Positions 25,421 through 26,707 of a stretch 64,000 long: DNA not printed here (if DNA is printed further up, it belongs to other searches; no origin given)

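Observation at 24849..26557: SMUG-like uracil-DNA-glycosylase-superfamily gene translationally coupled to an unrecognised 328-aa protein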

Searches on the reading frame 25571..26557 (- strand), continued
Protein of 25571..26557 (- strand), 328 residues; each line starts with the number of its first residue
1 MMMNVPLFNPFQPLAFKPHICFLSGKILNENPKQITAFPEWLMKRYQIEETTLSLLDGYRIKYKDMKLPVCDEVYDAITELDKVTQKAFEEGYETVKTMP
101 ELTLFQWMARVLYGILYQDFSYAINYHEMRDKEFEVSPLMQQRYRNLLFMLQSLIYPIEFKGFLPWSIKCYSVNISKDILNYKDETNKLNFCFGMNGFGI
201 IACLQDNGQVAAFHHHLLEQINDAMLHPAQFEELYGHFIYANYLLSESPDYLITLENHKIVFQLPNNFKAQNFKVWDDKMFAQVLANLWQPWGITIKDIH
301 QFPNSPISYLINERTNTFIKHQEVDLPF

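Call 45: search_protein_representatives(alignment_id=A1)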
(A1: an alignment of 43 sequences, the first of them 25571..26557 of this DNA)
Query: 43 sequences, 328 profile positions. Proteins with E-value up to 0.001 (for the whole library): 1086; up to 1e-10: 689; up to 1e-30: 213. The best 150 are listed.
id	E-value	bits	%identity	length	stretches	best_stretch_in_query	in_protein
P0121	6.4e-153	524.7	-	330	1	1-328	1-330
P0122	2.8e-145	499.7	-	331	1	1-328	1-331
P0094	2.2e-144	496.7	-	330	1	1-327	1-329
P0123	1.2e-135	468.0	-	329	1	1-328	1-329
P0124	1.3e-116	405.4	-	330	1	1-315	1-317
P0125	2.4e-106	371.7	-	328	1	1-327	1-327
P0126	8.9e-104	363.2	-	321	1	9-327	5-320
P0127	1.1e-103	362.9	-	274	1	52-328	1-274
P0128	3.8e-90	318.5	-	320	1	1-314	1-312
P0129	6.1e-89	314.5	-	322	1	1-311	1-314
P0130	1.3e-85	303.5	-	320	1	3-314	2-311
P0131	1.3e-84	300.2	-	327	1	3-327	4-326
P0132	1.8e-82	293.2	-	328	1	5-327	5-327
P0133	4.1e-78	278.9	-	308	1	1-304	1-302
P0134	2.8e-74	266.3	-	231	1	1-224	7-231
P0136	1.0e-69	251.3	-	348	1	5-315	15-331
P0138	2.8e-69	249.8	-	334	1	4-312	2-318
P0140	1.4e-63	231.1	-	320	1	4-313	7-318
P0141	2.3e-63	230.4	-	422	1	4-317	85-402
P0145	3.8e-57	210.0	-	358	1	5-316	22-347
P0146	1.9e-55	204.4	-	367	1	7-315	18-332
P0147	7.2e-55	202.5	-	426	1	7-318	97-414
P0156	1.3e-53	198.4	-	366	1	4-300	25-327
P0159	6.0e-52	192.9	-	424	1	3-314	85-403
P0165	1.6e-51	191.5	-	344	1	1-316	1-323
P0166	1.9e-51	191.3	-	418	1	5-314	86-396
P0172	9.0e-51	189.0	-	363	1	3-301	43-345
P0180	1.7e-48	181.5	-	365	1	4-323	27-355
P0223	7.3e-42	159.7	-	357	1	1-314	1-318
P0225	1.7e-41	158.5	-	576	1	5-312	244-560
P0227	2.8e-41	157.8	-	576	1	7-288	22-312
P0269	4.9e-37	143.9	-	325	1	11-314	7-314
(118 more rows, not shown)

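Call 46: search_protein_families(library=pfam, proteins=[P0141, P0147, P0159, P0166, P0225, P0227, P0172, P0180, P0146, P0156], max_evalue=0.01)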
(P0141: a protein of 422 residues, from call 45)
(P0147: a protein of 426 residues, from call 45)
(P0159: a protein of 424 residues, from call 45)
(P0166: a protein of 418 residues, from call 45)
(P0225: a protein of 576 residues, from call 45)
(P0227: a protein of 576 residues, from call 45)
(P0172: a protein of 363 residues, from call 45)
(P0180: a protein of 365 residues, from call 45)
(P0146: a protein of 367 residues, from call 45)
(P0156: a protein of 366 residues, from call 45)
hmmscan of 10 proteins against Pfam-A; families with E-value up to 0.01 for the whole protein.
P0141 (422 aa): 1 family
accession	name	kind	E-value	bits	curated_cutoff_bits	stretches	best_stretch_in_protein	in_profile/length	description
PF14279.12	HNH_5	-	0.00042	20.6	27.5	0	100-120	1-21/56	HNH endonuclease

P0147 (426 aa): 0 families

P0159 (424 aa): 2 families
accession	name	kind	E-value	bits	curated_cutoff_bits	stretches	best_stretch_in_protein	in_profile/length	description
PF12802.13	MarR_2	-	0.00066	20.2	27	1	22-58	19-55/61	MarR family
PF14279.12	HNH_5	-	0.0074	16.6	27.5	0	101-121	1-21/56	HNH endonuclease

P0166 (418 aa): 1 family
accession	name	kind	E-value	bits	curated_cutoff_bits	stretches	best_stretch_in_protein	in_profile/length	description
PF14279.12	HNH_5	-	0.0021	18.4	27.5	0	100-122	1-23/56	HNH endonuclease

P0225 (576 aa): 0 families

P0227 (576 aa): 2 families
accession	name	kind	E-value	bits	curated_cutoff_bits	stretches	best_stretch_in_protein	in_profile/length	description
PF14452.12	Multi_ubiq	-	0.00024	21.7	24.5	1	488-536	8-60/69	Multiubiquitin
PF14279.12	HNH_5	-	0.0079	16.6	27.5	0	35-56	1-22/56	HNH endonuclease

P0172 (363 aa): 0 families

P0180 (365 aa): 0 families

P0146 (367 aa): 0 families

P0156 (366 aa): 1 family
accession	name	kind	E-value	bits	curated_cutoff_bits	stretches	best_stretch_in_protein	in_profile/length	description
PF14279.12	HNH_5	-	0.00053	20.3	27.5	0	40-70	1-31/56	HNH endonuclease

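Call 49: search_protein_families(library=padloc, proteins=[P0136, P0145, P0165, P0223, P0269, P0141, P0225, P0138, P0140, P0128], max_evalue=0.1)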
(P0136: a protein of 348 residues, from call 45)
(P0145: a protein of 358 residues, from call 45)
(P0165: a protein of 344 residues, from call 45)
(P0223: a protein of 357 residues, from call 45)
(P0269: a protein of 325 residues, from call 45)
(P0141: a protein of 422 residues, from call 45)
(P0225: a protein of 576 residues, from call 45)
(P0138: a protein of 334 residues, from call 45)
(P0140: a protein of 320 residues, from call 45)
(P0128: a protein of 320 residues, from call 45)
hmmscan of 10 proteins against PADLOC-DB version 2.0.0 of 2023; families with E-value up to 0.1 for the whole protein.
P0136 (348 aa): 0 families

P0145 (358 aa): 0 families

P0165 (344 aa): 0 families

P0223 (357 aa): 0 families

P0269 (325 aa): 0 families

P0141 (422 aa): 4 families
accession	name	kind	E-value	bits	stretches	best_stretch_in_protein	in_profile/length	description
PDLC00332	PtuB1|PtuB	-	0.0031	15.4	1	96-153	46-90/212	Unknown function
PDLC02924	HNH_I-A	-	0.006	14.6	1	95-152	41-84/198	-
PDLC00313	PtuB1|PtuB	-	0.014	12.9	1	96-228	50-179/240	Unknown function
PDLC00353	PtuB1|PtuB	-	0.041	11.7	1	95-120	48-73/196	Unknown function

P0225 (576 aa): 0 families

P0138 (334 aa): 0 families

P0140 (320 aa): 0 families

P0128 (320 aa): 0 families

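Call 50: search_protein_families(library=ncbifam, proteins=[P0136, P0145, P0165, P0223, P0269, P0141, P0225, P0138, P0140, P0128], max_evalue=0.1)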
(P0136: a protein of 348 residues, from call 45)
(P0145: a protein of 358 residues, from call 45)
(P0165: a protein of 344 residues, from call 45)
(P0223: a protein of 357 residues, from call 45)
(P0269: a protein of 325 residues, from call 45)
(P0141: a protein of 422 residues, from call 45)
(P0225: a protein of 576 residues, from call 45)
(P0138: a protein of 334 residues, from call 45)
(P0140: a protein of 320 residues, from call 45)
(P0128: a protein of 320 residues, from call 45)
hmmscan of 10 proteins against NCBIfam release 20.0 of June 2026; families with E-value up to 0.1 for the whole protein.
P0136 (348 aa): 0 families

P0145 (358 aa): 0 families

P0165 (344 aa): 1 family
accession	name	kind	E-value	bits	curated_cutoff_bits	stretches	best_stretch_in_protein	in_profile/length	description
TIGR03655.1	anti_R_Lar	subfamily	0.096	13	39.6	0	6-39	18-51/55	Lar family restriction alleviation protein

P0223 (357 aa): 0 families

P0269 (325 aa): 1 family
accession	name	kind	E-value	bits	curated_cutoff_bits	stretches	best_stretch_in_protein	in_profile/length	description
TIGR03511.1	GldH_lipo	subfamily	0.019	15.1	78.7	0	28-89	40-101/155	gliding motility lipoprotein GldH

P0141 (422 aa): 0 families

P0225 (576 aa): 0 families

P0138 (334 aa): 1 family
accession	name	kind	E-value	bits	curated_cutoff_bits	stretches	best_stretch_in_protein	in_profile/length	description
NF010067.0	PRK13547.1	equivalog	0.093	12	374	0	203-288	129-210/272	heme ABC transporter ATP-binding protein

P0140 (320 aa): 1 family
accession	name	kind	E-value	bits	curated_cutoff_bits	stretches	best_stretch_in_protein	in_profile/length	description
TIGR03655.1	anti_R_Lar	subfamily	0.026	14.8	39.6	0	6-42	15-51/55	Lar family restriction alleviation protein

P0128 (320 aa): 0 families

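Call 53: find_homologous_proteins(query=P0136, max_evalue=1e-10)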
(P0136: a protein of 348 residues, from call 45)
Query P0136 (348 aa): 118 proteins with E <= 1e-10 among 860 candidates.
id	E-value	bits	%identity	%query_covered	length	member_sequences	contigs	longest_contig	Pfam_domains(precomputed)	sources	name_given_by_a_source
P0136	3.8e-239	811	100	100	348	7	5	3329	-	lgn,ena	-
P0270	1.3e-210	717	88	100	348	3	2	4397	-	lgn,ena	-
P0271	3.1e-191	653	81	99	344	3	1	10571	-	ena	-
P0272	1.9e-172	591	73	99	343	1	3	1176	-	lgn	-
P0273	1.8e-171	588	71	99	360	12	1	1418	-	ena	-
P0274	3.1e-167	574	70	99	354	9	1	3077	-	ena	-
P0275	3.9e-163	561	68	99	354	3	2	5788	-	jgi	-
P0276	1.7e-162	559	67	98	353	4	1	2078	-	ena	-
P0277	7.2e-161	553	67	99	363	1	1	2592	-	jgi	jgi:hypothetical protein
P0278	7.9e-161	553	68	99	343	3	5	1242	-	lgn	-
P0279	1.4e-158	546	67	98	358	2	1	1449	-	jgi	-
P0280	2.0e-157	542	65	99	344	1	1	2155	-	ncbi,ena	-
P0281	2.3e-157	542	66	99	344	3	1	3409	-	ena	-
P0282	5.6e-157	541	67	98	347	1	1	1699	-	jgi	jgi:hypothetical protein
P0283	3.0e-156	538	66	99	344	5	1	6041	-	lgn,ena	-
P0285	7.0e-154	530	64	98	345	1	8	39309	-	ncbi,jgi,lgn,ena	-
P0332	3.4e-102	360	48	94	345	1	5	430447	-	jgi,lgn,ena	-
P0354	8.4e-75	270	43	93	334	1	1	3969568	-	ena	-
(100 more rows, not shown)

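Call 54: search_dna_similar(query=P0136, collection=phages, mode=protein, max_evalue=0.001, max_rows=15)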
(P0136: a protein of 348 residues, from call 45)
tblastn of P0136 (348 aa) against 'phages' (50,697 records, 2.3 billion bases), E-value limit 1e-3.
No match.

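Call 55: search_dna_similar(query=P0136, collection=plasmids, mode=protein, max_evalue=0.001, max_rows=15)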
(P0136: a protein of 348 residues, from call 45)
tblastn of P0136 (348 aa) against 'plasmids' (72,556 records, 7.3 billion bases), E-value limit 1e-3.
Records with a match: 13; places in all: 15; records where one place covers at least 80% of the query: 4.
Best place of each record, by identity: <60% 13.
By first word of the organism name: Agrobacterium 5; Rhizobium 2; Bacillus 1; Peribacillus 1; Lactiplantibacillus 1; Bradyrhizobium 1; Sphingobium 1; Acetobacter 1.
By predicted mobility (MOB-suite, as given by PLSDB): conjugative 10; non-mobilizable 3.
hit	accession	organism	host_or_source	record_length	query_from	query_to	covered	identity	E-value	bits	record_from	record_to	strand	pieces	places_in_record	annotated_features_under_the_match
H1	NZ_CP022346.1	Bacillus thuringiensis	soil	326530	15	344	95%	39.1%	3e-67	236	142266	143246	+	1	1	hypothetical protein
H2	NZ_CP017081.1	Peribacillus muralis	cell culture,soil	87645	22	336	91%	40.4%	4e-77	264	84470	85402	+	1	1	hypothetical protein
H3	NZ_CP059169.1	Lactiplantibacillus plantarum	culture,Ogi (red sorghum)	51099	13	334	93%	37.5%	4e-58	209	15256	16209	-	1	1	hypothetical protein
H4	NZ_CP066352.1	Bradyrhizobium japonicum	Glycine max,DNA isolated from pure ...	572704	28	318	84%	33.2%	4e-41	160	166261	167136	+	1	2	hypothetical protein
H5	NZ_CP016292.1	Rhizobium leguminosarum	Vavilovia formosa,cell culture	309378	29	302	79%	32.0%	7e-40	157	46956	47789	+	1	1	hypothetical protein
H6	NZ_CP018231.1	Rhizobium leguminosarum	Vavilovia formosa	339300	29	302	79%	32.0%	7e-40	157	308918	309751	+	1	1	hypothetical protein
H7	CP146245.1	Agrobacterium vitis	Vitis vinifera,cell culture,Grape gall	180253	29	302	79%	31.7%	2e-40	158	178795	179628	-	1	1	hypothetical protein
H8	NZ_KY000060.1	Agrobacterium radiobacter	-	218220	29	302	79%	31.7%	2e-40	158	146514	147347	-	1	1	hypothetical protein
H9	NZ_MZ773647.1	Agrobacterium fabrum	-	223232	29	302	79%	31.7%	2e-40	158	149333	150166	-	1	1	hypothetical protein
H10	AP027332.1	Sphingobium sp. TomTYG65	-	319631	1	240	69%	24.8%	4e-13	78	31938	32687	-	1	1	hypothetical protein (x2)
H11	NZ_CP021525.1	Acetobacter ascendens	cell culture,food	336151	28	234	59%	23.1%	9e-9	65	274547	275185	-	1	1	hypothetical protein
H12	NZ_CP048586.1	Agrobacterium pusense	walnut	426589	28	158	38%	28.9%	6e-4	49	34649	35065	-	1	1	hypothetical protein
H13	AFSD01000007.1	Agrobacterium tumefaciens F2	soil near Harbin Institute of Technology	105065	24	139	33%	27.6%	7e-8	62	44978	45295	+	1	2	hypothetical protein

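Call 56: get_annotated_region(hit=H2, flank=6000)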
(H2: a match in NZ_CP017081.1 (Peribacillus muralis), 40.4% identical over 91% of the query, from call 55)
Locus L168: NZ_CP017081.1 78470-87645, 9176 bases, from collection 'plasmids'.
description: Peribacillus muralis strain G25-68 plasmid pG25-68, complete sequence
organism: Peribacillus muralis (NCBI taxid 264697)
taxonomy: Bacteria; Bacillota; Bacilli; Bacillales; Bacillaceae; Peribacillus; Peribacillus muralis
host: -; source: cell culture,soil; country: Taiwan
typing (MOB-suite, as given by PLSDB): non-mobilizable
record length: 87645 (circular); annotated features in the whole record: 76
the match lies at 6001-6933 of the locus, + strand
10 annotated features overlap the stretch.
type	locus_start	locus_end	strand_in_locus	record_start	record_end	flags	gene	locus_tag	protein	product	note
CDS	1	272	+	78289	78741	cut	-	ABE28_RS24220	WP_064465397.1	hypothetical protein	-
CDS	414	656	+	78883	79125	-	-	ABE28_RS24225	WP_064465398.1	hypothetical protein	-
CDS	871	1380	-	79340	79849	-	-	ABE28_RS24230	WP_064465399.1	DinB family protein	-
CDS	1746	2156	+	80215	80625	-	-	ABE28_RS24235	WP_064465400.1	hypothetical protein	-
CDS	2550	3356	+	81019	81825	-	-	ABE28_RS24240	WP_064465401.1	putative protein N(5)-glutamine methyltransferase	GO:0018364 - peptidyl-glutamine methylation [Evidence IEA]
CDS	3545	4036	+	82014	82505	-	-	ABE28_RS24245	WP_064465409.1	DUF6584 family protein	-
CDS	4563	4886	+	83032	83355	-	-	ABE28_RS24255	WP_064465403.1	hypothetical protein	-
CDS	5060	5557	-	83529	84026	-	-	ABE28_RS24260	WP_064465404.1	hypothetical protein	-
CDS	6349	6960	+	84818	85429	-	-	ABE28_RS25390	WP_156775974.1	hypothetical protein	-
CDS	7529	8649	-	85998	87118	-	-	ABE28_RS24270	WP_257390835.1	IS3 family transposase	-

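Call 57: get_annotated_region(hit=H3, flank=6000)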
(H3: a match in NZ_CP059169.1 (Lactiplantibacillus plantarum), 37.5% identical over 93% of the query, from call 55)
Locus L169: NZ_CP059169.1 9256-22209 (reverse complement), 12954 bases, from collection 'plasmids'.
description: Lactiplantibacillus plantarum strain Lp900 plasmid pLp900-1, complete sequence
organism: Lactiplantibacillus plantarum (NCBI taxid 1590)
taxonomy: Bacteria; Bacillota; Bacilli; Lactobacillales; Lactobacillaceae; Lactiplantibacillus; Lactiplantibacillus plantarum
host: -; source: culture,Ogi (red sorghum); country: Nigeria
typing (MOB-suite, as given by PLSDB): conjugative; relaxase MOBQ; mating-pair formation MPF_T
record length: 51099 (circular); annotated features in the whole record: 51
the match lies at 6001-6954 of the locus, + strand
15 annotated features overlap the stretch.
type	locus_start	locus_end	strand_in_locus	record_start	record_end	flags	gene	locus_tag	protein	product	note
CDS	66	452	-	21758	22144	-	-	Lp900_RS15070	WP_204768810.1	hypothetical protein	-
CDS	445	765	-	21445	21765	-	-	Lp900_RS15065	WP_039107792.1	hypothetical protein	-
CDS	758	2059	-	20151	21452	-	-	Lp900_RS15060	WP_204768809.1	Y-family DNA polymerase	-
CDS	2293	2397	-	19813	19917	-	-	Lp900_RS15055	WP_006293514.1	putative holin-like toxin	-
CDS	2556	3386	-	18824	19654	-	-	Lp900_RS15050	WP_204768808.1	hypothetical protein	-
CDS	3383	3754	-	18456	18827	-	-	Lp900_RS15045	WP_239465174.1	PadR family transcriptional regulator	-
CDS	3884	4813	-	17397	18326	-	-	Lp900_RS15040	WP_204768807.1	IS30 family transposase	-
CDS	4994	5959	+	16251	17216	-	-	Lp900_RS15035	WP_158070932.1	DUF3883 domain-containing protein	-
CDS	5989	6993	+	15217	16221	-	-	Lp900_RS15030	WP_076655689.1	hypothetical protein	-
CDS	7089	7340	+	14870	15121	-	-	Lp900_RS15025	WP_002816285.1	IS3 family transposase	-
CDS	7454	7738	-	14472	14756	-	-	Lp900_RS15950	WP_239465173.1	hypothetical protein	-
CDS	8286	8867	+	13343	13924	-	-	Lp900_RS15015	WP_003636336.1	recombinase family protein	GO:0006310 - DNA recombination [Evidence IEA]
CDS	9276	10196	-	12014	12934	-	-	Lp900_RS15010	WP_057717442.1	IS30-like element ISLsa1 family transposase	GO:0006313 - DNA transposition [Evidence IEA]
CDS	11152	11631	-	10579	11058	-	-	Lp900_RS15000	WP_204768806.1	DMT family transporter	-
CDS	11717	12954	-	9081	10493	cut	-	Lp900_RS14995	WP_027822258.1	sugar porter family MFS transporter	GO:0055085 - transmembrane transport [Evidence IEA]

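Call 58: get_annotated_region(hit=H9, flank=6000)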
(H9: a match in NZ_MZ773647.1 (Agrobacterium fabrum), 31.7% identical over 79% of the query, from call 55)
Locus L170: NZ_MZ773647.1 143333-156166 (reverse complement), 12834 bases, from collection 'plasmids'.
description: Agrobacterium fabrum strain LBA649 plasmid pTiAg57, complete sequence
organism: Agrobacterium fabrum (NCBI taxid 1176649)
taxonomy: Bacteria; Pseudomonadota; Alphaproteobacteria; Hyphomicrobiales; Rhizobiaceae; Agrobacterium; Agrobacterium fabrum
host: -; source: -; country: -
typing (MOB-suite, as given by PLSDB): conjugative; replicon rep_cluster_490; relaxase MOBP,MOBQ; mating-pair formation MPF_T
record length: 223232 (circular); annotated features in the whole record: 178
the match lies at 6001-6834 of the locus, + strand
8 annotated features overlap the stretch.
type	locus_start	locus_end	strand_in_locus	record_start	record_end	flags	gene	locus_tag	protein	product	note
CDS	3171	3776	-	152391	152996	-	-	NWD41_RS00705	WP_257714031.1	DUF1419 domain-containing protein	-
CDS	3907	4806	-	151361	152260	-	-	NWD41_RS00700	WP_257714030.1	DUF3991 and toprim domain-containing protein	-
CDS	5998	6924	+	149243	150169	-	-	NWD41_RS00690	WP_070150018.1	hypothetical protein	-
CDS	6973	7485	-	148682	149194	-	-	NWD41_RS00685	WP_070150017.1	helix-turn-helix domain-containing protein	-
CDS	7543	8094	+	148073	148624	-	-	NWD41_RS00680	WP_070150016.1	PIN domain-containing protein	-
CDS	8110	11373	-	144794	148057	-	-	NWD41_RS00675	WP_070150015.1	error-prone DNA polymerase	-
CDS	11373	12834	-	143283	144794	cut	-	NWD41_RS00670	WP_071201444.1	DNA polymerase Y family protein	-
CDS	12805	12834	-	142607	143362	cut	-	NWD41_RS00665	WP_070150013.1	ImuA family protein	-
